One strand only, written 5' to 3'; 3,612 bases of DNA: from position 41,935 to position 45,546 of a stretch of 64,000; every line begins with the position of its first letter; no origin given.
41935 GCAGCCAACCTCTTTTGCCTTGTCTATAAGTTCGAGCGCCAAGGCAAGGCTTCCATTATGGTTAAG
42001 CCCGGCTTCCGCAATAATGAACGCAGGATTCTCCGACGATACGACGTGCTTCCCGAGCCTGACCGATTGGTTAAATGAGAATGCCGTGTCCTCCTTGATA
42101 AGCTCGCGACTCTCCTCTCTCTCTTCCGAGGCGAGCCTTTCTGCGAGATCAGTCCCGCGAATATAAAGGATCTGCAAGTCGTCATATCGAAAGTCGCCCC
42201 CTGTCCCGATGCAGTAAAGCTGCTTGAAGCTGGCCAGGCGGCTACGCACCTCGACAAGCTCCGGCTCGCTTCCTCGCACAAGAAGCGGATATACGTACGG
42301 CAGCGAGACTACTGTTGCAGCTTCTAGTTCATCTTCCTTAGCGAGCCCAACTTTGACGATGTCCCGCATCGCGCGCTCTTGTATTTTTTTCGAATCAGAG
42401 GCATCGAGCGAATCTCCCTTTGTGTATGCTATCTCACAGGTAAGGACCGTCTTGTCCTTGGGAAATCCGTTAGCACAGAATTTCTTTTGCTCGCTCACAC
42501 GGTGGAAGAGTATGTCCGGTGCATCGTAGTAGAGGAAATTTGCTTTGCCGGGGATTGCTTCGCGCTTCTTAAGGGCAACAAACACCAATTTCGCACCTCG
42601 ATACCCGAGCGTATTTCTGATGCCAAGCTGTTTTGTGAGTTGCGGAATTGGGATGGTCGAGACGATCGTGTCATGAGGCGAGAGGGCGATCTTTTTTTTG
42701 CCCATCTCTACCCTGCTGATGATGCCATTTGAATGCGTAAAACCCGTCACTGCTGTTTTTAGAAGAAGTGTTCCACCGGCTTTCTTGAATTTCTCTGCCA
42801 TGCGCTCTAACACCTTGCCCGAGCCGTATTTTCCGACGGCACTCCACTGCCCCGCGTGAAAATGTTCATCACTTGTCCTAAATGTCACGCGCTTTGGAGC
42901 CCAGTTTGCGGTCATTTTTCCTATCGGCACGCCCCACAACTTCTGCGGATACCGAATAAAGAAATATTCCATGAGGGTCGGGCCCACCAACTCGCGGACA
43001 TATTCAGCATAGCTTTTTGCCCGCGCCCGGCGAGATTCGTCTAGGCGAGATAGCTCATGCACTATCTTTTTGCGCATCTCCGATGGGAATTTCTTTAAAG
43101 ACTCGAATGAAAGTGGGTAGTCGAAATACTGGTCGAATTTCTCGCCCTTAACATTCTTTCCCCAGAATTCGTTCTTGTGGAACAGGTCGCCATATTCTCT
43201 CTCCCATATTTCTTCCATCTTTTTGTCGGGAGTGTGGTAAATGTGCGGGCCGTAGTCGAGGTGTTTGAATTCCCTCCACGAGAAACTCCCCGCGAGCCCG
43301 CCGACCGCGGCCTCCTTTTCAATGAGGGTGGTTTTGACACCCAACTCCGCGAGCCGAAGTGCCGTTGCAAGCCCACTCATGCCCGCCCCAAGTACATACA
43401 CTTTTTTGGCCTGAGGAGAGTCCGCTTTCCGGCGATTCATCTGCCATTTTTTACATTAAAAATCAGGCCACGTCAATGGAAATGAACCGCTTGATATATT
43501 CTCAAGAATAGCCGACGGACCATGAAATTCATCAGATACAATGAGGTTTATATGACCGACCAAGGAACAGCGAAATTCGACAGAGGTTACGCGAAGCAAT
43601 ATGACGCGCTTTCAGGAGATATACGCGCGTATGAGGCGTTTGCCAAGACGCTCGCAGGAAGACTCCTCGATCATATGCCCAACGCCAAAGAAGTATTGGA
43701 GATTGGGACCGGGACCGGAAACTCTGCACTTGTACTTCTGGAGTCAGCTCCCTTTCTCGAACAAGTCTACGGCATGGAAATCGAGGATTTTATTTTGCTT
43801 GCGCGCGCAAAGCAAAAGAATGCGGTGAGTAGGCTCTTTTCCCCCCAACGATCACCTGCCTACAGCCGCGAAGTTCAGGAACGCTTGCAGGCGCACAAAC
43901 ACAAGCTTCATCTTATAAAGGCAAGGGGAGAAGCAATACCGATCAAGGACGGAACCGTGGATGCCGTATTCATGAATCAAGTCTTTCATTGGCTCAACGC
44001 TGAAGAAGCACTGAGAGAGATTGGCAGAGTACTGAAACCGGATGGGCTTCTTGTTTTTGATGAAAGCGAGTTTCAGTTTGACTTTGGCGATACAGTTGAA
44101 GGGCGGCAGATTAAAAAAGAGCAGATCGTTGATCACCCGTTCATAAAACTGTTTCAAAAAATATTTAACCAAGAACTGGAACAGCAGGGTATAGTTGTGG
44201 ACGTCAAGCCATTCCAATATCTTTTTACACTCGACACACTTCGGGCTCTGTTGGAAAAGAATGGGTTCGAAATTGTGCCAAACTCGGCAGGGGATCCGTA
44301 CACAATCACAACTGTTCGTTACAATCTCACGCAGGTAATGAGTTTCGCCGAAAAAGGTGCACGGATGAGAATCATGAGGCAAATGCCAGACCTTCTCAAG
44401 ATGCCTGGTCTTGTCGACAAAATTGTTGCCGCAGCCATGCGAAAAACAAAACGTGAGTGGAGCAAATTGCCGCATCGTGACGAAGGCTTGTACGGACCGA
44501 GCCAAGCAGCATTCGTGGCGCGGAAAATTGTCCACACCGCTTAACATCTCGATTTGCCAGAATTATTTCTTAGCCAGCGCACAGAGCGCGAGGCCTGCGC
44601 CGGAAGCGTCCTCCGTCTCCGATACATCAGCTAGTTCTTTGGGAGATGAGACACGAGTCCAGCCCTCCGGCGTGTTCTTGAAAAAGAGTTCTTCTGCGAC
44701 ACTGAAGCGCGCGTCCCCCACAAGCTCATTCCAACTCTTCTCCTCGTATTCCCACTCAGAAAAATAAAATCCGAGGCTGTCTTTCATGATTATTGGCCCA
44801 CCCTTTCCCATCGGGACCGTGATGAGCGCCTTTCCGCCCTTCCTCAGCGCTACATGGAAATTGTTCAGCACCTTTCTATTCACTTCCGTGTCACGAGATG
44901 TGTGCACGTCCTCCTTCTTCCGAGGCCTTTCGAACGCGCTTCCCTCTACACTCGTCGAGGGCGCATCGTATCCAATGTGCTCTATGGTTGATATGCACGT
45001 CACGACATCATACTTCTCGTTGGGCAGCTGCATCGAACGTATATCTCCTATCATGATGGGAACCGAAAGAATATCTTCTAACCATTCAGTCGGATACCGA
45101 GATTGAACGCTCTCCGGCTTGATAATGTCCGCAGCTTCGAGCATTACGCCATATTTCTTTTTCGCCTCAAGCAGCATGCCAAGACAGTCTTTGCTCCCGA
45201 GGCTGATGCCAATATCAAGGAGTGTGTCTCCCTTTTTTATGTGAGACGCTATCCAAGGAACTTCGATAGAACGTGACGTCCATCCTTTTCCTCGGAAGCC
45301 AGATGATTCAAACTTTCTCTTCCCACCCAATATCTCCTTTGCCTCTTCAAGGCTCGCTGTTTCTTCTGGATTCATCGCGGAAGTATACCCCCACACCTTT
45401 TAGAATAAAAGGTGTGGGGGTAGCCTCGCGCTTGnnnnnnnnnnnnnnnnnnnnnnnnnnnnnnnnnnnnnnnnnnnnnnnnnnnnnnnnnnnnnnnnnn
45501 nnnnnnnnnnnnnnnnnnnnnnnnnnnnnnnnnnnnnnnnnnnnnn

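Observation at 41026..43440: UDP-galactopyranose-mutase-like flavoenzyme fused to a NeuB-type nonulosonic acid synthase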

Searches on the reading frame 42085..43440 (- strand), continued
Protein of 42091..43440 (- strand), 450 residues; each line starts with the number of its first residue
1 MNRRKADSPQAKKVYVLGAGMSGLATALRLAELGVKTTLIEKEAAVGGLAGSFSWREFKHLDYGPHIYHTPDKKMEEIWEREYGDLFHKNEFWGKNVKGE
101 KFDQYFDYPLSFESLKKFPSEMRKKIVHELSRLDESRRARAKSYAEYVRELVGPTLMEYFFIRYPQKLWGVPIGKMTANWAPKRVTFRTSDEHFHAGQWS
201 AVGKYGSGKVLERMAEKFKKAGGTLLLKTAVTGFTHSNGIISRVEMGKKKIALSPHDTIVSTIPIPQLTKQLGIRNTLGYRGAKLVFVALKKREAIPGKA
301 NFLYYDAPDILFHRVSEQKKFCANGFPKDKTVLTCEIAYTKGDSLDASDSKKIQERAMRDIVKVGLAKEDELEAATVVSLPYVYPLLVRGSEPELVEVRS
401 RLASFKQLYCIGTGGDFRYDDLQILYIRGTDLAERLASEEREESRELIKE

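Call 52: find_encoding_contigs(protein=P0127, flank=9000, max_places=1)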
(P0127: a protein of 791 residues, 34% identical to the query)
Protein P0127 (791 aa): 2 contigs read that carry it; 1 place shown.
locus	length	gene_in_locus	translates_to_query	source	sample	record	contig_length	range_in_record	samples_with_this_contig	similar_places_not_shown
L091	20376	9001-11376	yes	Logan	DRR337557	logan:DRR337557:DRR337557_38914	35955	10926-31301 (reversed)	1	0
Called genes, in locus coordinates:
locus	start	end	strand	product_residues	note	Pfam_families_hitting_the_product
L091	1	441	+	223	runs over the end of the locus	PF00535:Glycos_transf_2 (weak), PF10111:Glyco_tranf_2_2, PF02709:Glyco_transf_7C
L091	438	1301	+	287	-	-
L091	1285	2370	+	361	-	PF13439:Glyco_transf_4, PF20706:GT4-conflict (faint), PF00534:Glycos_transf_1, PF13692:Glyco_trans_1_4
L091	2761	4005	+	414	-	PF04932:Wzy_C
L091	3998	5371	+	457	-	PF00571:CBS (faint), PF00288:GHMP_kinases_N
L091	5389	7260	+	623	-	PF03102:NeuB, PF08666:SAF, PF01261:AP_endonuc_2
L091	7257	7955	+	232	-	PF00106:adh_short, PF01370:Epimerase, PF04321:RmlD_sub_bind (faint), PF16363:GDP_Man_Dehyd (faint), PF13561:adh_short_C2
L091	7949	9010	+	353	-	PF03807:F420_oxidored (faint), PF03446:NAD_binding_2 (faint), PF02826:2-Hacid_dh_C (weak), PF01488:Shikimate_DH (weak)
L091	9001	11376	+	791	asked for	PF01266:DAO (weak), PF01593:Amino_oxidase, PF13450:NAD_binding_8, PF03102:NeuB, PF08666:SAF (weak)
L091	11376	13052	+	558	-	PF00005:ABC_tran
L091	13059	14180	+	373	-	PF01075:Glyco_transf_9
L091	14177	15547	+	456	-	-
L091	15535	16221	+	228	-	PF02348:CTP_transf_3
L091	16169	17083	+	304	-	PF00248:Aldo_ket_red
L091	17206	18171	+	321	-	-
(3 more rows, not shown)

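Call 69: find_encoding_contigs(protein=P0137, flank=8000, max_places=2)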
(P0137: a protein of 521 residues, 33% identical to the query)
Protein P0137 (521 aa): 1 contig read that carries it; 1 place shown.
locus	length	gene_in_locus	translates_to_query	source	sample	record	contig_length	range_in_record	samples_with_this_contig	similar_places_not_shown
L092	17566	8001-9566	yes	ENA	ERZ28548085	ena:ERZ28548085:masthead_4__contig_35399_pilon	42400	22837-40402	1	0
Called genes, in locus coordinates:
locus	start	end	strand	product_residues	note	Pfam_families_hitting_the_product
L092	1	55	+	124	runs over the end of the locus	-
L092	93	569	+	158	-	PF26549:Tricorn_N (faint)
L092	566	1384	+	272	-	PF00535:Glycos_transf_2, PF10111:Glyco_tranf_2_2 (weak), PF13641:Glyco_tranf_2_3 (weak)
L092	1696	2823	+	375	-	PF13660:DUF4147, PF05161:MOFRL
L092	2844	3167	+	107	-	PF00389:2-Hacid_dh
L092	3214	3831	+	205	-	PF02826:2-Hacid_dh_C, PF03446:NAD_binding_2 (weak)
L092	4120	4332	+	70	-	-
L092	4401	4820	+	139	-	-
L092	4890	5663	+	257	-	PF00106:adh_short, PF13561:adh_short_C2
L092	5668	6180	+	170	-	PF23441:SDR (weak), PF00106:adh_short, PF08659:KR, PF13561:adh_short_C2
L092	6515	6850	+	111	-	-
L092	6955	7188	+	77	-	-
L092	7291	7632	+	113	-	PF02348:CTP_transf_3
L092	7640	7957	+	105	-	PF02348:CTP_transf_3 (weak)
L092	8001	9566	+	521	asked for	PF01593:Amino_oxidase, PF13450:NAD_binding_8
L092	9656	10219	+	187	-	PF03102:NeuB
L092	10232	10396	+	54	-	PF08666:SAF (weak)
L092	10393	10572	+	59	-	-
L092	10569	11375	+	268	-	PF13241:NAD_binding_7 (weak)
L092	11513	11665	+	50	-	PF02348:CTP_transf_3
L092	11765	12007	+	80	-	-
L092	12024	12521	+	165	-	PF00248:Aldo_ket_red (weak)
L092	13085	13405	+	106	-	PF01370:Epimerase, PF16363:GDP_Man_Dehyd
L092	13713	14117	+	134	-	PF16363:GDP_Man_Dehyd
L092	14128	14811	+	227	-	PF00483:NTP_transferase, PF12804:NTP_transf_3 (weak)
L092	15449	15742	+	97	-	PF13489:Methyltransf_23 (weak), PF08242:Methyltransf_12 (weak)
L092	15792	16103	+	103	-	-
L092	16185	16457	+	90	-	-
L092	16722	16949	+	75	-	-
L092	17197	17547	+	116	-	-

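Call 70: find_encoding_contigs(protein=P0163, flank=8000, max_places=2)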
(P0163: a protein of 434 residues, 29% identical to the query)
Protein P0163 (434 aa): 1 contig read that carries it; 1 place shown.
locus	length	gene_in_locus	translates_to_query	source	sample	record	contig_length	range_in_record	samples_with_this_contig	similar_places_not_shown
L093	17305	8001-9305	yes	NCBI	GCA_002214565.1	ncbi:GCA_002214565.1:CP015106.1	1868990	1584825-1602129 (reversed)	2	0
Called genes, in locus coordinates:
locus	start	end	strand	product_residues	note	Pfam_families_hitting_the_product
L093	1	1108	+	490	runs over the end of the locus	PF00232:Glyco_hydro_1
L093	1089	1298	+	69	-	-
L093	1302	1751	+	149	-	PF01850:PIN (weak)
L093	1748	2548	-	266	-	PF02585:PIG-L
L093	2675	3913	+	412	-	PF01943:Polysacc_synt, PF13440:Polysacc_synt_3, PF01554:MatE (weak)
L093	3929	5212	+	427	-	PF03721:UDPG_MGDP_dh_N, PF03807:F420_oxidored (faint), PF00984:UDPG_MGDP_dh, PF03720:UDPG_MGDP_dh_C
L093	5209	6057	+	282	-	PF00483:NTP_transferase, PF12804:NTP_transf_3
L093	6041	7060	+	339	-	PF00106:adh_short (weak), PF01073:3Beta_HSD, PF01370:Epimerase, PF02719:Polysacc_synt_2 (weak), PF04321:RmlD_sub_bind, PF16363:GDP_Man_Dehyd, PF07993:NAD_binding_4 (weak)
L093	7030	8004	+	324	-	PF04321:RmlD_sub_bind, PF01073:3Beta_HSD, PF01370:Epimerase, PF02719:Polysacc_synt_2, PF07993:NAD_binding_4, PF16363:GDP_Man_Dehyd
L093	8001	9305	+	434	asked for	PF01593:Amino_oxidase, PF13450:NAD_binding_8, PF03275:GLF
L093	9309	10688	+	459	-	PF00535:Glycos_transf_2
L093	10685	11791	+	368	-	PF00534:Glycos_transf_1, PF13692:Glyco_trans_1_4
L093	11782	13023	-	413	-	PF13439:Glyco_transf_4, PF13579:Glyco_trans_4_4, PF00534:Glycos_transf_1, PF13692:Glyco_trans_1_4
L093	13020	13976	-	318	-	PF13439:Glyco_transf_4, PF13579:Glyco_trans_4_4 (faint), PF00534:Glycos_transf_1, PF13692:Glyco_trans_1_4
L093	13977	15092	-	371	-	PF13439:Glyco_transf_4, PF13579:Glyco_trans_4_4, PF20706:GT4-conflict, PF00534:Glycos_transf_1, PF13692:Glyco_trans_1_4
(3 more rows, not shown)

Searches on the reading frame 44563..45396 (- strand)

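Call 3: search_protein_families(library=pfam, proteins=[window:44563-45396:-], max_evalue=0.01)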
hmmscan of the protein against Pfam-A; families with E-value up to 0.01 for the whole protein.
window:44563-45396:- (277 aa): 3 families
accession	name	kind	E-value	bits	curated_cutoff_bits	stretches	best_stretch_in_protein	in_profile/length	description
PF08241.18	Methyltransf_11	-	0.00042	21.3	21.2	1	97-146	34-76/95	Methyltransferase domain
PF13489.12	Methyltransf_23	-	0.00076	19.7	27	1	53-196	20-120/164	Methyltransferase domain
PF02353.26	CMAS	-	0.0044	16.8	27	1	52-144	59-143/273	Mycolic acid cyclopropane synthetase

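Call 67: search_protein_families(library=ncbifam, proteins=[window:44563-45396:-], max_evalue=0.00001)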
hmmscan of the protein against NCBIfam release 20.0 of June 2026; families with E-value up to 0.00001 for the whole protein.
window:44563-45396:- (277 aa): 0 families
